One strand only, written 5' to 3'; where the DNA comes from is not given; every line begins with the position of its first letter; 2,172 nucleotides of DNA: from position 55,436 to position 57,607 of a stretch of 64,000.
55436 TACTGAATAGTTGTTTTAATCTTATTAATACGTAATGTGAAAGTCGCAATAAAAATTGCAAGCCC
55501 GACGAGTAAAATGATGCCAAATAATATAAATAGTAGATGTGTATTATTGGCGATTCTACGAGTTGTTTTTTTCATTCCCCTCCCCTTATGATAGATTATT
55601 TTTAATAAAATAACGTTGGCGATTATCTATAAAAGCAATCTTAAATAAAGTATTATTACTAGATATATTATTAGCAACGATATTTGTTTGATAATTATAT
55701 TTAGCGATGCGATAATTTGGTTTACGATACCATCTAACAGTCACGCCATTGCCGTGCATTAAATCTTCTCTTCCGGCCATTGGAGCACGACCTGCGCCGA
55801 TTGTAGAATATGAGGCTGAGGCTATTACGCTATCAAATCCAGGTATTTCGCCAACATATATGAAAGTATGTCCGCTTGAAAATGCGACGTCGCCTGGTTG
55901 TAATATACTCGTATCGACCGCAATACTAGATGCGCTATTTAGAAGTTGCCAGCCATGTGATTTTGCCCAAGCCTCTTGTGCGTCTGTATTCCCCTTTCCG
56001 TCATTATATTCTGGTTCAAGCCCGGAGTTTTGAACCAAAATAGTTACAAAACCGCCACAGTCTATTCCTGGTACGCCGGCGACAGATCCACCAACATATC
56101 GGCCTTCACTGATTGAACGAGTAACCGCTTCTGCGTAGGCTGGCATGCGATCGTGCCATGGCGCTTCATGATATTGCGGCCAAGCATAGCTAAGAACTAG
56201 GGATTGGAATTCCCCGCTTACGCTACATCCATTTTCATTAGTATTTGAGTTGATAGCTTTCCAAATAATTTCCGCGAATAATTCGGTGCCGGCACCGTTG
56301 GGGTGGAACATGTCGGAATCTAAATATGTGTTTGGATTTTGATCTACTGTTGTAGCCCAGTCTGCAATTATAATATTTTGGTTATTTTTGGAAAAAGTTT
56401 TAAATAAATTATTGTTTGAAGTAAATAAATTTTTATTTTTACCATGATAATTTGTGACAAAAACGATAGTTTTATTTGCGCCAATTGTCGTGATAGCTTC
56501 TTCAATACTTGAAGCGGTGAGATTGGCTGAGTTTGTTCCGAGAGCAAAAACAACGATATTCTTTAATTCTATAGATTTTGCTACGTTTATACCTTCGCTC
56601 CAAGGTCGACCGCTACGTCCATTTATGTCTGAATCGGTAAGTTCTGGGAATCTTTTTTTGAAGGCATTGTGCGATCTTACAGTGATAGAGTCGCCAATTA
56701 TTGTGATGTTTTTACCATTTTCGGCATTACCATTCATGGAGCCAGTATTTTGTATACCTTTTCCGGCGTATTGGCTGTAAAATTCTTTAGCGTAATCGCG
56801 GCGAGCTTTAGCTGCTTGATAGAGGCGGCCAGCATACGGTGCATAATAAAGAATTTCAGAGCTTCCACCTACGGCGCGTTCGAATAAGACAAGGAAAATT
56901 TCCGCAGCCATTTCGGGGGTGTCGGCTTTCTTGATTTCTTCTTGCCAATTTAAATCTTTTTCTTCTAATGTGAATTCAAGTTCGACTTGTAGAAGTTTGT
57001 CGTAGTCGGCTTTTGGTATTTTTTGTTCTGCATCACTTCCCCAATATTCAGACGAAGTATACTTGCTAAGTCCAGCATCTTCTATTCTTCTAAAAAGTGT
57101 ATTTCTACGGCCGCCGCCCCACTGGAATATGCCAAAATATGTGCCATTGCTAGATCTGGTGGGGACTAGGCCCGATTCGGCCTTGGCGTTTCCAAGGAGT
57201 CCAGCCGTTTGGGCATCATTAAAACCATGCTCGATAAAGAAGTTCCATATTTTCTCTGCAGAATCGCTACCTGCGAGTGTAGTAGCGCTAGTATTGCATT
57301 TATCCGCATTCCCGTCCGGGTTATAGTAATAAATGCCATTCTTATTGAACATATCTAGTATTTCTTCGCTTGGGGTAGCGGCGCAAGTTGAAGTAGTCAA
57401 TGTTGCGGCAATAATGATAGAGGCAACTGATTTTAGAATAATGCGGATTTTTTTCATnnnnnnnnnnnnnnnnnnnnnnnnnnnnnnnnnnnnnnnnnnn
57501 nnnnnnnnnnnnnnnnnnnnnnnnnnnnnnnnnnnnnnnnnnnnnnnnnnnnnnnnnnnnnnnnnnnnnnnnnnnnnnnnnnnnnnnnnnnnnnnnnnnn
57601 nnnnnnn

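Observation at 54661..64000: Chromosomal monoderm T4SS-like operon abutting recF, with no relaxase, coupling protein or integrase in view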

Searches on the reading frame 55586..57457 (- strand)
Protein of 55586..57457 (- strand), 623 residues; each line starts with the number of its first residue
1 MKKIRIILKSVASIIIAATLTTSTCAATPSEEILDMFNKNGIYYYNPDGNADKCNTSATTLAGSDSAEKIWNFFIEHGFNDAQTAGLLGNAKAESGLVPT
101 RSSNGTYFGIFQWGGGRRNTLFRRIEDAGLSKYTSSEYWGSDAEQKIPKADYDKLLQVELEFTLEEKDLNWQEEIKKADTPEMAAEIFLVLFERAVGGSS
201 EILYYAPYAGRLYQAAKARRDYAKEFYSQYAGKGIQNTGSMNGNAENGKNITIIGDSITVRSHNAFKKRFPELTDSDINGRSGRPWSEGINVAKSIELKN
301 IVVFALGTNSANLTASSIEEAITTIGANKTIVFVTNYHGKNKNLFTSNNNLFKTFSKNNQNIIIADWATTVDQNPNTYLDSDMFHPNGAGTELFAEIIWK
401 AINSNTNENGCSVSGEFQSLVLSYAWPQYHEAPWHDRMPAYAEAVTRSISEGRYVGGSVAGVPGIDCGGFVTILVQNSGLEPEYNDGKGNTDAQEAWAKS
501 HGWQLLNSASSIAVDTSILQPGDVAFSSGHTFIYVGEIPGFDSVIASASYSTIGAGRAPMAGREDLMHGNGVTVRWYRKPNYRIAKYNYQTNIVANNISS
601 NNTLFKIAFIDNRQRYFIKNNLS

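Call 6: search_protein_families(library=pfam, max_evalue=0.1, proteins=[window:55586-57457:-])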
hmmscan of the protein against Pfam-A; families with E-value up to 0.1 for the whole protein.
window:55586-57457:- (623 aa): 3 families
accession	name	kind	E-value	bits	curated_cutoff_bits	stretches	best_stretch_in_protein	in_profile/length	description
PF18013.6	Phage_lysozyme2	-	8.3e-23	81.5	28.2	1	66-230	2-140/140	Phage tail lysozyme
PF13472.12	Lipase_GDSL_2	-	0.012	16.6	32.9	1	254-392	2-177/178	GDSL-like Lipase/Acylhydrolase family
PF00877.26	NLPC_P60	-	0.04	14.3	23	0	461-537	12-74/105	NlpC/P60 family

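Call 8: search_protein_families(library=ncbifam, max_evalue=0.1, proteins=[window:55586-57457:-])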
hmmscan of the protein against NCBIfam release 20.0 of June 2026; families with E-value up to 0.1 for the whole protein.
window:55586-57457:- (623 aa): 0 families

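Call 35: search_solved_structures(query=window:55586-57457:-, max_evalue=1)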
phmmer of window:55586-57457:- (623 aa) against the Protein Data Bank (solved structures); distinct sequences matched with E-value up to 1: 5.
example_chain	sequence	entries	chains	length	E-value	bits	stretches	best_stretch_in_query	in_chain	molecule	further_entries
6vjp_A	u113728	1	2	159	0.00022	23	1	252-405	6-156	Acetyltransferase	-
6wn9_A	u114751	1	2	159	0.00051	21.8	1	252-405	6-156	Acetyltransferase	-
5ug1_A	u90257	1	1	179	0.005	18.5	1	252-400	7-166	Acyltransferase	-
5ufy_A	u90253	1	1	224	0.0063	18.2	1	251-399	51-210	Acyltransferase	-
3csr_A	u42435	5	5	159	0.11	14.1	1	66-196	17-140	Morphogenesis protein 1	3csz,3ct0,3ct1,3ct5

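Call 41: search_protein_families(library=phrogs, max_evalue=0.001, proteins=[window:55586-57457:-])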
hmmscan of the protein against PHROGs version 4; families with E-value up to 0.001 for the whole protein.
window:55586-57457:- (623 aa): 5 families
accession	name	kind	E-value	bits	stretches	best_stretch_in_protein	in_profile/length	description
phrog_9570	-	tail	1.5e-12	48.2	1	64-124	477-538/689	tail length tape measure protein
phrog_11037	-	unknown function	7.6e-08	32.9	1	65-196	16-140/365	-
phrog_8949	-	unknown function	1.8e-06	28.6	1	56-121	326-391/557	-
phrog_20388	-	lysis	7.8e-06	26.2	1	60-104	2-46/527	endolysin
phrog_19487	-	tail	0.00012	21.5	1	59-125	817-889/1147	tail length tape measure protein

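Call 58: find_homologous_proteins(query=window:55586-57457:-, max_evalue=0.00001)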
Query window:55586-57457:- (623 aa): 197 proteins with E <= 0.00001 among 8000 candidates; the best 120 are listed.
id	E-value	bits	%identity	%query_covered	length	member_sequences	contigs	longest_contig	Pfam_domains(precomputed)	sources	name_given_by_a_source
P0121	0.0e+0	1392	98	100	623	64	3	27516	PF18013.7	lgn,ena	-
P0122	0.0e+0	1151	81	99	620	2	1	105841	PF18013.7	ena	-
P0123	0.0e+0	1038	74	97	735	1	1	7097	PF18013.7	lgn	-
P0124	0.0e+0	1037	74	97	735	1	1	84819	PF18013.7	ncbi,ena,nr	ncbi:hypothetical protein J6X04_02885 [Candidatus Saccharibacteria bacterium]|nr:hypothetical protei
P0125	0.0e+0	1036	73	97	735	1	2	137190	PF18013.7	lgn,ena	-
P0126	0.0e+0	1035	73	97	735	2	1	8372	PF18013.7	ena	-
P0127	0.0e+0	1034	73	96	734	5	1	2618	PF18013.7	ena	-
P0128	0.0e+0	1026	72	97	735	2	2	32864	PF18013.7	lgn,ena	-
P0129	0.0e+0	1023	74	94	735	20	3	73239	PF18013.7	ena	-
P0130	0.0e+0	1021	73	99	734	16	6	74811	PF18013.7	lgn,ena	-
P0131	2.5e-297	1005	73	94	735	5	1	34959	PF18013.7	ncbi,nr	ncbi:MAG: hypothetical protein K6F57_02605 [Candidatus Saccharibacteria bacterium]|nr:hypothetical p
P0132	3.0e-295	999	73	94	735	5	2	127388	PF18013.7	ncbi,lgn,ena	-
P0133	5.5e-294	994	72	94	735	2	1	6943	PF18013.7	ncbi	-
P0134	8.0e-294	994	70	97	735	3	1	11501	PF18013.7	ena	-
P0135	1.0e-293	994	73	94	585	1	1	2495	PF18013.7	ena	-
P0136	8.4e-289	977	72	91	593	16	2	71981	PF18013.7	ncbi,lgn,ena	-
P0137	5.7e-279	945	70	94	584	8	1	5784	PF13472.13,PF18013.7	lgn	-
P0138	8.0e-279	944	70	95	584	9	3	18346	PF18013.7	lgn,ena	-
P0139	7.0e-278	941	68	99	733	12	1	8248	PF18013.7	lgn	-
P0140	7.3e-278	941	68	94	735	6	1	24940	PF18013.7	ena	-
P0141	1.5e-277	940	69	96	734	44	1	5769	PF18013.7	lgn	-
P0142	2.8e-277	939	68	97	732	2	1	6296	PF18013.7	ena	-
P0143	7.0e-276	935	67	97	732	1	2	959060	PF18013.7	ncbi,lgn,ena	-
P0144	1.9e-275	933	69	93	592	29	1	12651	PF18013.7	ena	-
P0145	2.4e-265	900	66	96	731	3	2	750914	PF18013.7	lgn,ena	-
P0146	6.0e-265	899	69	92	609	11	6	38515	PF18013.7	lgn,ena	-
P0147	1.1e-264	898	68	93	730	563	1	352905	PF18013.7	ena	-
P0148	1.8e-264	897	67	96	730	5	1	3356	PF18013.7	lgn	-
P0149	4.4e-260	882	65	95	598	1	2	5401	PF18013.7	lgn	-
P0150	1.1e-253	861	66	93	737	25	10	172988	PF13472.13,PF18013.7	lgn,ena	-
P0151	1.4e-253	861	66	93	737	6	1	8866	PF13472.13,PF18013.7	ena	-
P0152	6.3e-251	852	65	93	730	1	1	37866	PF18013.7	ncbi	-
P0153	4.6e-250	849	63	97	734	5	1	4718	PF13472.13,PF18013.7,PF00657.29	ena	-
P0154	6.5e-250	849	63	96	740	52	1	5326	PF13472.13,PF18013.7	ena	-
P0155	1.4e-247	841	62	99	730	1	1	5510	PF18013.7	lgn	-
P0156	2.1e-243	827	62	97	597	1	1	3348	PF18013.7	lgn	-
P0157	6.0e-240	816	63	93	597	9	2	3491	PF18013.7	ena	-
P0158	4.0e-239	813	64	90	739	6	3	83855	PF13472.13,PF18013.7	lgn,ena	-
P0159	1.8e-238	811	62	93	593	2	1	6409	PF18013.7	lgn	-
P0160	1.8e-236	804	61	93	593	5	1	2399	PF18013.7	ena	-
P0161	2.3e-236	804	63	93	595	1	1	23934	PF18013.7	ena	-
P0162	1.4e-235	802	63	93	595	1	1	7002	PF18013.7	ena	-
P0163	7.0e-235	799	61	93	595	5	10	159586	PF18013.7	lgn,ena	-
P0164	3.7e-234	797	62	95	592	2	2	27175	PF18013.7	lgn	-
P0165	4.6e-234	797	62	95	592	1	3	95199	PF18013.7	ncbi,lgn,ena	-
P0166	5.1e-232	790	63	91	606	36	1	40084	PF13472.13,PF18013.7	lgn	-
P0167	1.1e-231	789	60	94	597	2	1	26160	PF18013.7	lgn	-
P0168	1.6e-230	785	61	92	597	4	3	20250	PF18013.7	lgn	-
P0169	2.0e-228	778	62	94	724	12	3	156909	PF18013.7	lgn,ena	-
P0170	2.2e-228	778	60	96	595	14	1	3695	PF18013.7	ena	-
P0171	6.9e-227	773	61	93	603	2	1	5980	PF13472.13,PF18013.7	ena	-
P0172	6.3e-226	770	58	95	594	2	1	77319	PF18013.7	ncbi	-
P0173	8.0e-226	769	59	93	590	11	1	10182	PF18013.7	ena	-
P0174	3.7e-225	767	60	92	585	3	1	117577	PF18013.7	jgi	jgi:hypothetical protein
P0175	6.0e-223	760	58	93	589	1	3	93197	PF18013.7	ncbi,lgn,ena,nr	ncbi:hypothetical protein IK110_03070 [Candidatus Saccharibacteria bacterium]|nr:hypothetical protei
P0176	1.1e-221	756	57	95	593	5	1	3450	PF18013.7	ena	-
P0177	1.7e-221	755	59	93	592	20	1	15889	PF13472.13,PF18013.7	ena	-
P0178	2.9e-221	754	59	93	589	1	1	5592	PF18013.7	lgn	-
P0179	9.6e-221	753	58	92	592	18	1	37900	PF18013.7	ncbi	-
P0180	4.2e-220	750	57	93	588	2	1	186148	PF18013.7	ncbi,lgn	-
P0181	1.4e-219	749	57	95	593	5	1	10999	PF18013.7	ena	-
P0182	1.5e-219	749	58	93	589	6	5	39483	PF13472.13,PF18013.7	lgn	-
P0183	2.3e-219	748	58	95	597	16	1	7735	PF18013.7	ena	-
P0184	2.8e-219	748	58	93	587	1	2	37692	PF18013.7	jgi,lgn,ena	-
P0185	3.7e-219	747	59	92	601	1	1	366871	PF18013.7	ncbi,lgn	ncbi:MAG: phage tail tip lysozyme [Candidatus Saccharimonadales bacterium]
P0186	4.1e-219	747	58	93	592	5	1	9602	PF18013.7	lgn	-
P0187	1.2e-218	746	57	93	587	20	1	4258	PF18013.7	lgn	-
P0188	1.9e-218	745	57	95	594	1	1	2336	PF18013.7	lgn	-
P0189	2.2e-217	741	57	95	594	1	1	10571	PF18013.7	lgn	-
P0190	5.1e-217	740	56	92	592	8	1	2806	PF18013.7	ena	-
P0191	1.5e-216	739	57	95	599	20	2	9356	PF18013.7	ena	-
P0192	6.0e-216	737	57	93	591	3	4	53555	PF18013.7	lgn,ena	-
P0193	7.8e-216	736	56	92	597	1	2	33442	PF18013.7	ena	-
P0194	1.1e-214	733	57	95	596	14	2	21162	PF18013.7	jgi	-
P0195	1.4e-213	729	59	93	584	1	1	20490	PF18013.7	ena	-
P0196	2.3e-213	728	57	93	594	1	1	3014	PF18013.7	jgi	jgi:hypothetical protein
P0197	1.8e-212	725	56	93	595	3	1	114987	PF18013.7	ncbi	-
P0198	2.4e-212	725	56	94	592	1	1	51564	PF18013.7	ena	-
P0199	5.0e-212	724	56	94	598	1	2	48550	PF18013.7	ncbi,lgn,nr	ncbi:MAG: phage tail tip lysozyme [Candidatus Saccharibacteria bacterium]|nr:phage tail tip lysozyme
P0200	5.4e-212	724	55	95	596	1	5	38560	PF18013.7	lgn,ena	-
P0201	1.0e-211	723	56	94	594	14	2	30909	PF18013.7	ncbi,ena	-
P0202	3.0e-211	721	55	95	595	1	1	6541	PF18013.7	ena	-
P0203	1.8e-210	719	56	93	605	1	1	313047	PF18013.7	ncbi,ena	-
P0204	1.9e-210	719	56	93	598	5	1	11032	PF18013.7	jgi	jgi:lysophospholipase L1-like esterase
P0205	2.8e-210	718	57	92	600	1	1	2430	PF18013.7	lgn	-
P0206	3.4e-209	714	58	92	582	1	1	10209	PF18013.7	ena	-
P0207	2.3e-208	712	57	93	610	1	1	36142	PF18013.7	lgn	-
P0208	3.2e-208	711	58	93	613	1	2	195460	PF18013.7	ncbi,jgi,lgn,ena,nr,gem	ncbi:phage tail tip lysozyme [Candidatus Saccharibacteria bacterium]|nr:phage tail tip lysozyme [Can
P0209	1.6e-205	702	56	92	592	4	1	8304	PF18013.7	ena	-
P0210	2.5e-205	702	56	93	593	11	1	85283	PF13472.13,PF18013.7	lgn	-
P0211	3.2e-205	701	57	90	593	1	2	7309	PF13472.13,PF18013.7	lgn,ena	-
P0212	3.3e-205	701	55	93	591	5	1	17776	PF18013.7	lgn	-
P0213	6.4e-205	700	56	92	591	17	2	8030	PF13472.13,PF18013.7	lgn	-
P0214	2.6e-204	698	55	93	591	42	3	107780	PF18013.7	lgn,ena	-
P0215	3.9e-204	698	56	92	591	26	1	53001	PF13472.13,PF18013.7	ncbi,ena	-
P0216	5.0e-203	694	54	95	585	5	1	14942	PF18013.7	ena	-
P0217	5.9e-203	694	57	89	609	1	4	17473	PF18013.7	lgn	-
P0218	6.2e-203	694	55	93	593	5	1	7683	PF13472.13,PF18013.7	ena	-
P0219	1.5e-202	692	55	93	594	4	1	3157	PF13472.13,PF18013.7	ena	-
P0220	5.6e-201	687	55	93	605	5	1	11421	PF13472.13,PF18013.7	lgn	-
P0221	6.9e-201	687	54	92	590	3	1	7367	PF13472.13,PF18013.7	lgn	-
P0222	1.0e-200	686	53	93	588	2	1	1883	PF18013.7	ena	-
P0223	1.1e-200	686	59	87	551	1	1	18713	PF18013.7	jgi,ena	-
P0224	2.9e-200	685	54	93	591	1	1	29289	PF13472.13,PF18013.7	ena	-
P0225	1.9e-199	682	53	96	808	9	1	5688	PF18013.7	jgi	jgi:predicted esterase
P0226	1.7e-198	679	54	93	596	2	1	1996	PF13472.13,PF18013.7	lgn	-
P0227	8.6e-198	677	53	95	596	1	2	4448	PF18013.7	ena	-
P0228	1.2e-197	676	54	93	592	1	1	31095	PF00877.26,PF18013.7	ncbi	-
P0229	9.6e-197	673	54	93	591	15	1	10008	PF13472.13,PF18013.7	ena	-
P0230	1.9e-196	672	54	93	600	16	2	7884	PF13472.13,PF18013.7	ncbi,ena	-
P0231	1.5e-195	669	53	93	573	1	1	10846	PF18013.7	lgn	-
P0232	4.6e-195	668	53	92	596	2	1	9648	PF13472.13,PF18013.7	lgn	-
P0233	1.2e-194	666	54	93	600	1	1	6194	PF13472.13,PF18013.7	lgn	-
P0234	1.0e-191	657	53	93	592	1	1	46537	PF13472.13,PF18013.7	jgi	-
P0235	1.7e-189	649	53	93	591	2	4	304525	PF18013.7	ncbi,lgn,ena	-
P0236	3.3e-187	642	52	93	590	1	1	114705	PF13472.13,PF18013.7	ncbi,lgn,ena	-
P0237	4.0e-186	638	52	93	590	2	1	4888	PF13472.13,PF18013.7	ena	-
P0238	5.1e-186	638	51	93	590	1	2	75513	PF18013.7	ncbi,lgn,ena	-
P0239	3.3e-184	632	53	90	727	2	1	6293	PF18013.7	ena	-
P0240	8.6e-169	581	52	43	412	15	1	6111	PF18013.7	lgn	-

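Call 61: search_solved_structures(query=A3, max_evalue=0.1)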
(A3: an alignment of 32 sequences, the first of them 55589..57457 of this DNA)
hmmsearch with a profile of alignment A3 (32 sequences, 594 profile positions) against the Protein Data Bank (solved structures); distinct sequences matched with E-value up to 0.1: 10.
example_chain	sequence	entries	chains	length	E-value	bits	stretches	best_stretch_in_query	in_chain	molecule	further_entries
5ufy_A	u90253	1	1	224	1.1e-17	66.8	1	247-399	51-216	Acyltransferase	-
5ug1_A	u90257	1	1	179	1.2e-17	66.6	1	248-399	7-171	Acyltransferase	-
6vjp_A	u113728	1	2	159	2.5e-13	52.4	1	249-400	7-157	Acetyltransferase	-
6wn9_A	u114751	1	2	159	3.9e-13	51.7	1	249-400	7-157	Acetyltransferase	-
3csr_A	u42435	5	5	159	4.5e-06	28.4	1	64-198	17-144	Morphogenesis protein 1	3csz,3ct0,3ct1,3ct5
3csq_A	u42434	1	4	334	4.7e-05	25.1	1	65-198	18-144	Morphogenesis protein 1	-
1yzf_A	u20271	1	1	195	0.0023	19.5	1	247-398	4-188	lipase/acylhydrolase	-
5b5s_A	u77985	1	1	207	0.011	17.3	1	295-392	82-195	Acetic acid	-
5b5l_A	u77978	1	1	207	0.011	17.2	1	295-392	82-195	acetyl esterase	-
9otv_A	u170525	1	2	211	0.086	14.3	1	296-399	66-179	Lysophospholipase L1-like esterase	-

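Call 72: predict_structure(alignment_id=A3)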
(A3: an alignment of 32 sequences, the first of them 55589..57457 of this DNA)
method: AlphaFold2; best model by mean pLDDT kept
length: 623 residues; sequences in the alignment: 32
mean_pLDDT: 74.5   pTM: 0.38
mean pLDDT of the five models: 74.5, 73.5, 72.8, 70.8, 68.5
residues with pLDDT >= 90: 138; 70-90: 323; 50-70: 63; < 50: 99
segments of 3 or more residues with pLDDT < 50: 22-57, 235-244, 404-415, 583-623
pLDDT, mean of each block of 10 residues (from residue 1): 78 78 39 30 25 41 83 80 91 90 74 82 90 81 84 92 86 79 91 86 75 89 87 48 59 93 89 91 91 92 87 90 84 87 86 65 75 84 87 80 42 49 83 74 69 71 80 80 76 88 87 86 87 84 84 70 87 88 39 29 30 31 31
secondary structure, 60 per line:
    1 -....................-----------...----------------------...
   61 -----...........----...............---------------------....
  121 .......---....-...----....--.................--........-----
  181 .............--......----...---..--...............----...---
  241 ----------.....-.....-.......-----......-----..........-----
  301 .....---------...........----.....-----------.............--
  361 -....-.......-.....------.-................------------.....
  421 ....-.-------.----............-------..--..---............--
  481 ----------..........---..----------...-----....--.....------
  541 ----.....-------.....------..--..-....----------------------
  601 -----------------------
elements in order: H2-21 E58-60 H66-76 H81-95 H117-127 H131-134 H143-146 H149-165 H168-175 H181-193 E196-201 H216-230 E235-237 E251-255 H257-261 H263-269 E278-280 H286-295 E301-305 H315-325 E330-334 H346-358 E362-365 H367-373 H375-378 H388-403 H416-424 H439-450 H467-478 H491-500 E524-527 E530-534 E545-549 E557-561 E575-578

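Call 74: fold_search(model_id=the predicted structure, library=pdb)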
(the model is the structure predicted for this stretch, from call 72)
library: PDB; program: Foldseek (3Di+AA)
matches with E <= 10: 997; with E <= 0.001: 17
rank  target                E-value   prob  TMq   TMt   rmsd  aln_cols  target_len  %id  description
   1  6wn9_A                7.7e-09  1.00  0.23  0.86   2.3       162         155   25  Structure of Staphylococcus aureus peptidoglycan O-acetyltransferase A (OatA) C-terminal catalytic domain, Zn-bound (released 2020-05-06)
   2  6wn9_B                1.0e-08  1.00  0.23  0.86   3.1       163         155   25  Structure of Staphylococcus aureus peptidoglycan O-acetyltransferase A (OatA) C-terminal catalytic domain, Zn-bound (released 2020-05-06)
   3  6vjp_A                1.4e-08  1.00  0.22  0.82   2.2       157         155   25  Structure of Staphylococcus aureus peptidoglycan O-acetyltransferase A (OatA) C-terminal catalytic domain (released 2020-05-06)
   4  6vjp_B                6.8e-08  1.00  0.22  0.84   2.2       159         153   24  Structure of Staphylococcus aureus peptidoglycan O-acetyltransferase A (OatA) C-terminal catalytic domain (released 2020-05-06)
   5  5ufy                  1.3e-07  1.00  0.23  0.74   4.3       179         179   20  Structure of Streptococcus pneumoniae peptidoglycan O-acetyltransferase A (OatA) C-terminal catalytic domain (released 2017-10-25)
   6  4s1p                  5.5e-05  1.00  0.21  0.65   3.6       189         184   17  Shel_16390 protein, a putative SGNH hydrolase from Slackia heliotrinireducens (released 2015-01-28)
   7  4h08                  5.8e-05  1.00  0.21  0.58   4.0       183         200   17  Crystal structure of a putative hydrolase (BT3161) from Bacteroides thetaiotaomicron VPI-5482 at 1.80 A resolution (released 2012-10-17)
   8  7e16_A                1.1e-04  1.00  0.20  0.52   6.3       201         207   15  crystal structure of GDSL esterase from Geobacillus thermodenitrificans (released 2021-04-14)
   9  4rw0_A                1.2e-04  1.00  0.21  0.62   4.4       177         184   18  Crystal structure of a member of the lipolytic protein G-D-S-L family from Veillonella parvula DSM 2008 (released 2015-01-28)
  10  8ik1_A                1.5e-04  1.00  0.19  0.52   5.9       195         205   16  EstL5 in complex of PMSF (released 2023-03-29)
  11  9hi5_B                1.9e-04  1.00  0.20  0.52   4.8       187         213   19  Structure of scaffold FI6-focused design_02 (released 2025-12-03)
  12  4rw0_B                2.5e-04  1.00  0.21  0.67   3.3       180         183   15  Crystal structure of a member of the lipolytic protein G-D-S-L family from Veillonella parvula DSM 2008 (released 2015-01-28)
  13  9hi5_C                3.0e-04  1.00  0.20  0.54   4.7       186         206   19  Structure of scaffold FI6-focused design_02 (released 2025-12-03)
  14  2hsj_D                3.7e-04  1.00  0.21  0.54   4.8       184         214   12  The structure of a putative platelet activating factor from Streptococcus pneumonia. (released 2006-09-19)
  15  4q9a_B                6.0e-04  1.00  0.20  0.49   5.2       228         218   15  Crystal structure of a putative GDSL-like lipase (PARMER_00689) from Parabacteroides merdae ATCC 43184 at 2.86 A resol (released 2014-06-25)
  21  3csq_A                4.5e-03  1.00  0.17  0.30  10.3       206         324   21  Crystal and cryoEM structural studies of a cell wall degrading enzyme in the bacteriophage phi29 tail (released 2008-07-01)
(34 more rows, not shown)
